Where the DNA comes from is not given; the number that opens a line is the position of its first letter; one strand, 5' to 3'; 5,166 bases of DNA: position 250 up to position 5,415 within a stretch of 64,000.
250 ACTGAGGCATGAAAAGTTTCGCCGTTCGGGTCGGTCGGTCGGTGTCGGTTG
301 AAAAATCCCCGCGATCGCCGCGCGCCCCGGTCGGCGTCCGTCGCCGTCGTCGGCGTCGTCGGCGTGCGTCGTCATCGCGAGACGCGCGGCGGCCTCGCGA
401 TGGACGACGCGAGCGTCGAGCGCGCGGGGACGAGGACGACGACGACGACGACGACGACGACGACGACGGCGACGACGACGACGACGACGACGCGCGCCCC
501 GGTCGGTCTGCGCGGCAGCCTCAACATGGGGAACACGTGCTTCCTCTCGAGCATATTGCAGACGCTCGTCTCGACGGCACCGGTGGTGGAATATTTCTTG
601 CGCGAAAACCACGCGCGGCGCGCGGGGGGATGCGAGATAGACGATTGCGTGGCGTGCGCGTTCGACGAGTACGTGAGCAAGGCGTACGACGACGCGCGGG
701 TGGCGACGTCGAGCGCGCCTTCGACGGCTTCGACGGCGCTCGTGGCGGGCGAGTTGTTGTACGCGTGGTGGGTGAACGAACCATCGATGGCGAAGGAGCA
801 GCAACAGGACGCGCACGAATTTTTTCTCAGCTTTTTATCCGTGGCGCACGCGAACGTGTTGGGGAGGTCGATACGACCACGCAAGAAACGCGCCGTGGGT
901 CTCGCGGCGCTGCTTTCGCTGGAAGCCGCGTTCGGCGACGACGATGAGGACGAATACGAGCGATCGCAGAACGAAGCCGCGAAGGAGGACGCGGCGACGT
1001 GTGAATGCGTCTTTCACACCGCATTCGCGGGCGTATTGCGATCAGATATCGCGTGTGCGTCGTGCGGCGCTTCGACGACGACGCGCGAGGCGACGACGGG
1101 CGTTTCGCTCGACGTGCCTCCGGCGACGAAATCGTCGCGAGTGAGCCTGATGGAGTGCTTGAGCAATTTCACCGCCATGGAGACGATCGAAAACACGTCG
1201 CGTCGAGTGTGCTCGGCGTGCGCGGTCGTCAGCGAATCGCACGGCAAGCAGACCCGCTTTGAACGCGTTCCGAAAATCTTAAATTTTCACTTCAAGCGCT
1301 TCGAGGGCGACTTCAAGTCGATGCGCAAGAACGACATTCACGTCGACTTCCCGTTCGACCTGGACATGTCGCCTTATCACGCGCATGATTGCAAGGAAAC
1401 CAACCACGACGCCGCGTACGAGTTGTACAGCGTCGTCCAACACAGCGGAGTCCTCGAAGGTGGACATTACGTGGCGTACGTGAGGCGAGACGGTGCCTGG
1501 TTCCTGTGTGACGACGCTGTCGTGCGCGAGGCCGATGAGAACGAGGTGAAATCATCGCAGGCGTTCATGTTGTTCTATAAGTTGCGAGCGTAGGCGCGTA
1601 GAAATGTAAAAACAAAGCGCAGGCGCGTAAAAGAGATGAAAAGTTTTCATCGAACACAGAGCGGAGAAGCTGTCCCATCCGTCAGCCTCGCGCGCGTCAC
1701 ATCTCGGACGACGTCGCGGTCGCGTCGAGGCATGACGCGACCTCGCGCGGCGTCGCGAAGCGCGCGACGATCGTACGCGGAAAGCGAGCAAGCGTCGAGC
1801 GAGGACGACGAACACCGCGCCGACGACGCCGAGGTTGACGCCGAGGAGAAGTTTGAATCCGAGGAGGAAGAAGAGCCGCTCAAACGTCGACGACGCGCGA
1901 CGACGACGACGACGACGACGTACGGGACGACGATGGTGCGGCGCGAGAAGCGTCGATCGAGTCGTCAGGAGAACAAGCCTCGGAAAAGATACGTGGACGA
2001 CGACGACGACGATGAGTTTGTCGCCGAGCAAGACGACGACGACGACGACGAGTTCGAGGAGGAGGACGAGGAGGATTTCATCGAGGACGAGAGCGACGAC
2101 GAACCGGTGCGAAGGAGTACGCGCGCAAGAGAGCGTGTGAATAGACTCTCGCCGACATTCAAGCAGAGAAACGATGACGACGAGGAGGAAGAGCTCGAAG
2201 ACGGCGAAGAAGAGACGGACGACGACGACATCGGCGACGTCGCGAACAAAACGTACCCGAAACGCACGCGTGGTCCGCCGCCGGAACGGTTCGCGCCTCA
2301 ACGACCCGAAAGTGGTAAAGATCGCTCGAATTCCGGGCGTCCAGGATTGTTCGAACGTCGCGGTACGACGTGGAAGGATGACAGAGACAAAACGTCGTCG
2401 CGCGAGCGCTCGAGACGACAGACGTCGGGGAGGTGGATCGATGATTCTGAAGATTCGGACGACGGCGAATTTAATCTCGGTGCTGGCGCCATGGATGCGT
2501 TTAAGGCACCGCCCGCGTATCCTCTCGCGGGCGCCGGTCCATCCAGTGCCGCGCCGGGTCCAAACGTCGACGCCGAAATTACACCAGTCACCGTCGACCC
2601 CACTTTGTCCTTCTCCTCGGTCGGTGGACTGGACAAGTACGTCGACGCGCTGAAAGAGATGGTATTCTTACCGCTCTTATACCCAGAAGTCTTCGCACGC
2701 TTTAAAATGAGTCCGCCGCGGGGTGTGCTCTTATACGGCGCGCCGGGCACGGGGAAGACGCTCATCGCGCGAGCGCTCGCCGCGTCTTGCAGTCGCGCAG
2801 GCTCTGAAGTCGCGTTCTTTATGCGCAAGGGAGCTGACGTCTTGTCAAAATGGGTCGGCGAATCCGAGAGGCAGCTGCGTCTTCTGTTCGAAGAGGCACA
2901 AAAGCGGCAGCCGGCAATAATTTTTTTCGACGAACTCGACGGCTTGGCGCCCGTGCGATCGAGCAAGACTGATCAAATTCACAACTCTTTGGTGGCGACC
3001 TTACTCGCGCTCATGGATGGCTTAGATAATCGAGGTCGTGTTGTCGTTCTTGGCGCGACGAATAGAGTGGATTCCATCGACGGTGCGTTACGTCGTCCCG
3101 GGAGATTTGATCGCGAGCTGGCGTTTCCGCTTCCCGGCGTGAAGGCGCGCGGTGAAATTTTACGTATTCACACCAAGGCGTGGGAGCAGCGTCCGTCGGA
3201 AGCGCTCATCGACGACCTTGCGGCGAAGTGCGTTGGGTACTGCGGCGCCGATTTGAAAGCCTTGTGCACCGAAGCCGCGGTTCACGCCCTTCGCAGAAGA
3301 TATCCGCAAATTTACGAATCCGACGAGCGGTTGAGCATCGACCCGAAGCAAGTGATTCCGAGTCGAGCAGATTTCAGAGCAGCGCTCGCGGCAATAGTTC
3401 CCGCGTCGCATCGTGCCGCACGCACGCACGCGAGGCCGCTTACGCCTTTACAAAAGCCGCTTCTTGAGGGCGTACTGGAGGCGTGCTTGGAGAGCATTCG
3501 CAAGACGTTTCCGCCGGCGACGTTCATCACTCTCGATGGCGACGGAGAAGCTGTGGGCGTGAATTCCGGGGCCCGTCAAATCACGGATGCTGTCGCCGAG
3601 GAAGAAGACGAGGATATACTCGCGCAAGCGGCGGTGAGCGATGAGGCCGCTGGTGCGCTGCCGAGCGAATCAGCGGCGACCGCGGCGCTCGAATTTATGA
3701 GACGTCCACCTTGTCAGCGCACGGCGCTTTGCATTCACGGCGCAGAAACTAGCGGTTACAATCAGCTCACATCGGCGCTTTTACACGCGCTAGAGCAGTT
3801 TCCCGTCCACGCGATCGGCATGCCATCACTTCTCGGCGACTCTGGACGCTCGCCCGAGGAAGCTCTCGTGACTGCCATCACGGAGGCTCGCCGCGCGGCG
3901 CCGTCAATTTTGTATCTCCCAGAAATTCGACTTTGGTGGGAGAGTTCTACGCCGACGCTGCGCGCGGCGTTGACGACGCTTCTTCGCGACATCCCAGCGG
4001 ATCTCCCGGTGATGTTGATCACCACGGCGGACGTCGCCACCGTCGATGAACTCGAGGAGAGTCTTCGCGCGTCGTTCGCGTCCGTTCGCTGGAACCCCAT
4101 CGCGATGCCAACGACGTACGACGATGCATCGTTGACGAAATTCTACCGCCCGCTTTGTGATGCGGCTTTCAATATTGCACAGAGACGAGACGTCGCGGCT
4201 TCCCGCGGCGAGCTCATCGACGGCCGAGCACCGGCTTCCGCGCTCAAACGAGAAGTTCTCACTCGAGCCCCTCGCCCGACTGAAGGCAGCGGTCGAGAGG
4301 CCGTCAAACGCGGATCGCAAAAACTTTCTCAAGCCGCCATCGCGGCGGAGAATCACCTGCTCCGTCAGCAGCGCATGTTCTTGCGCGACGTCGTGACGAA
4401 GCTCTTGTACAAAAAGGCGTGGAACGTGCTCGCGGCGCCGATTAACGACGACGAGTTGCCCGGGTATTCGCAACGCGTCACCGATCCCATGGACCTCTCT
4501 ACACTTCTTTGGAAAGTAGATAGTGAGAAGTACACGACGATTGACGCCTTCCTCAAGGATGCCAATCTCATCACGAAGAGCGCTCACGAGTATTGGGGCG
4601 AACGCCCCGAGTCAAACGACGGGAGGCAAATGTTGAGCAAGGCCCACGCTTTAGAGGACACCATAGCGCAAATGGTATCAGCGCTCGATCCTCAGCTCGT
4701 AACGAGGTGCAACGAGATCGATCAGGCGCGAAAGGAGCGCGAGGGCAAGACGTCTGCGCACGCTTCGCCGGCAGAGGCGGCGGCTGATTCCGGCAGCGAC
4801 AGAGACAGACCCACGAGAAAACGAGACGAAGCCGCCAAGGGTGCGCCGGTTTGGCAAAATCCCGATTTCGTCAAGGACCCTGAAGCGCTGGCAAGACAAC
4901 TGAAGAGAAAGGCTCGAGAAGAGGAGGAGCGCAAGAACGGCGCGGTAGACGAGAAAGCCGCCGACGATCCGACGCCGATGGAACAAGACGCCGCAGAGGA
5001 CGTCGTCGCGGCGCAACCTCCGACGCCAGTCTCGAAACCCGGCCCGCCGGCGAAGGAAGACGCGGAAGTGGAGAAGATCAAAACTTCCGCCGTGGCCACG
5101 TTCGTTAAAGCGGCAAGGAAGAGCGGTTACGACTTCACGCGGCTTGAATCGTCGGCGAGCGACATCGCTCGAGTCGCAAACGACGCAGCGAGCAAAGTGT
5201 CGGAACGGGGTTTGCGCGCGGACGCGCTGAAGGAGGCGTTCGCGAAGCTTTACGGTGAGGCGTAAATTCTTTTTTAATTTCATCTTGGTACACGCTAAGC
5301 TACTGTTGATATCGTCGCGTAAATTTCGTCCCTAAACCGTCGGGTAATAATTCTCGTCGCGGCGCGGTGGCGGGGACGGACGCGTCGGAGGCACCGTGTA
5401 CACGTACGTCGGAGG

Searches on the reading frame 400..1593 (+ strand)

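Call 67: search_protein_families(library=pfam, proteins=[window:400-1593:+], max_evalue=0.01)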
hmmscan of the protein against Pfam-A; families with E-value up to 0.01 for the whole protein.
window:400-1593:+ (397 aa): 3 families
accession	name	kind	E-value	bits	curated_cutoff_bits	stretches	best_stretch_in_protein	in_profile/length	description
PF00443.35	UCH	-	1.2e-54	186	23.9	1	39-393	2-254/254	Ubiquitin carboxyl-terminal hydrolase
PF13423.12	UCH_1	-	1.5e-12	48.2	22.2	1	131-375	57-317/317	Ubiquitin carboxyl-terminal hydrolase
PF15499.12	Peptidase_C98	-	0.00093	19.4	27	0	265-384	164-262/272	Ubiquitin-specific peptidase-like, SUMO isopeptidase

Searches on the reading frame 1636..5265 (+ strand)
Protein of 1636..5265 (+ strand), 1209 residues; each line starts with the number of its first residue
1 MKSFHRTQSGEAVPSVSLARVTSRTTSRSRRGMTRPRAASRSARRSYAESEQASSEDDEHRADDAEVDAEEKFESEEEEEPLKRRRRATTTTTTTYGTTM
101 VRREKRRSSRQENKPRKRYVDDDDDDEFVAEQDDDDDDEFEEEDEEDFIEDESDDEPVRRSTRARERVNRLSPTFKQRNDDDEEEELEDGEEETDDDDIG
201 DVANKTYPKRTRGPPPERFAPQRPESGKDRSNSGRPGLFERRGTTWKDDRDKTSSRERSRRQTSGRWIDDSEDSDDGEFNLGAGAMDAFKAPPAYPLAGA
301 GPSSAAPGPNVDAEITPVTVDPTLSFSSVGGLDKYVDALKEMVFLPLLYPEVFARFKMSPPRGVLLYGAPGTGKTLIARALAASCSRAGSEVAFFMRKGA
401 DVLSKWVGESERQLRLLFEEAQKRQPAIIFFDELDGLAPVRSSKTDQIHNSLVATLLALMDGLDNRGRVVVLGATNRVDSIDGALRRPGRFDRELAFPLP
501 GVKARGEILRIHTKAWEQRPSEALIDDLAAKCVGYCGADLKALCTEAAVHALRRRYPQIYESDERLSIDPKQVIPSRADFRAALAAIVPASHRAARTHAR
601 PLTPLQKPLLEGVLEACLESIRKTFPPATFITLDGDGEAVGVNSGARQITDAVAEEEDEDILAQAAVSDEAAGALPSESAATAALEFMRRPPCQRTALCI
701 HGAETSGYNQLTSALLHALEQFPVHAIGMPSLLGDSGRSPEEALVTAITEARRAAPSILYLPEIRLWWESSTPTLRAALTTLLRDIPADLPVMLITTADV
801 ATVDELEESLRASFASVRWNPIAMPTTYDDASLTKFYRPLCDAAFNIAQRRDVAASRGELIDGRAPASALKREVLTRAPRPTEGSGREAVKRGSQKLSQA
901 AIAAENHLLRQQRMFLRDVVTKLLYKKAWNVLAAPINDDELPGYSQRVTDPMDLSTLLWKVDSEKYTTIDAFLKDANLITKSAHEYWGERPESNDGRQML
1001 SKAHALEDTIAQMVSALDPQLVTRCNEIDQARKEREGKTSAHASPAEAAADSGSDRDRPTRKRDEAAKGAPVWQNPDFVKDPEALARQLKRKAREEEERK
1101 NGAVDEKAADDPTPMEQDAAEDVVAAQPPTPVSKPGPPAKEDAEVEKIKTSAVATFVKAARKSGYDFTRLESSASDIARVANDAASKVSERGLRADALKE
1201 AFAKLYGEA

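Call 7: search_protein_families(library=pfam, proteins=[window:1636-5265:+])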
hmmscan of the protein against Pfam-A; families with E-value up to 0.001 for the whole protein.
window:1636-5265:+ (1209 aa): 8 families
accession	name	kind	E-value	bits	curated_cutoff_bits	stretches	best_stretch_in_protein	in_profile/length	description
PF00004.35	AAA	-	6.8e-43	146.7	21.2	1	364-499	1-131/131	ATPase family associated with various cellular activities (AAA)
PF00439.30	Bromodomain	-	1.9e-12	47.4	21.7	1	919-991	4-76/84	Bromodomain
PF17862.7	AAA_lid_3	-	2.2e-12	46.7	27.2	1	525-563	4-42/45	AAA+ lid domain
PF13191.12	AAA_16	-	1.2e-07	32.8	32.6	1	358-472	21-138/167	AAA ATPase domain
PF07728.20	AAA_5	-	0.00012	22.5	22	1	363-438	1-79/139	AAA domain (dynein-related subfamily)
PF20720.3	nSTAND3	-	0.00027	21.1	27.2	0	364-413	20-67/155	Novel STAND NTPase 3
PF01695.23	IstB_IS21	-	0.00027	21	24.1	1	364-434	95-162/238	IstB-like ATP binding protein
PF24883.2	NPHP3_N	-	0.00065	20.4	24.8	0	361-402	22-63/164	Nephrocystin 3, N-terminal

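Call 76: find_encoding_contigs(protein=window:1636-5265:+, flank=10000, max_places=2)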
Protein window:1636-5265:+ (1209 aa): no gene with exactly this product is on record in the collection.
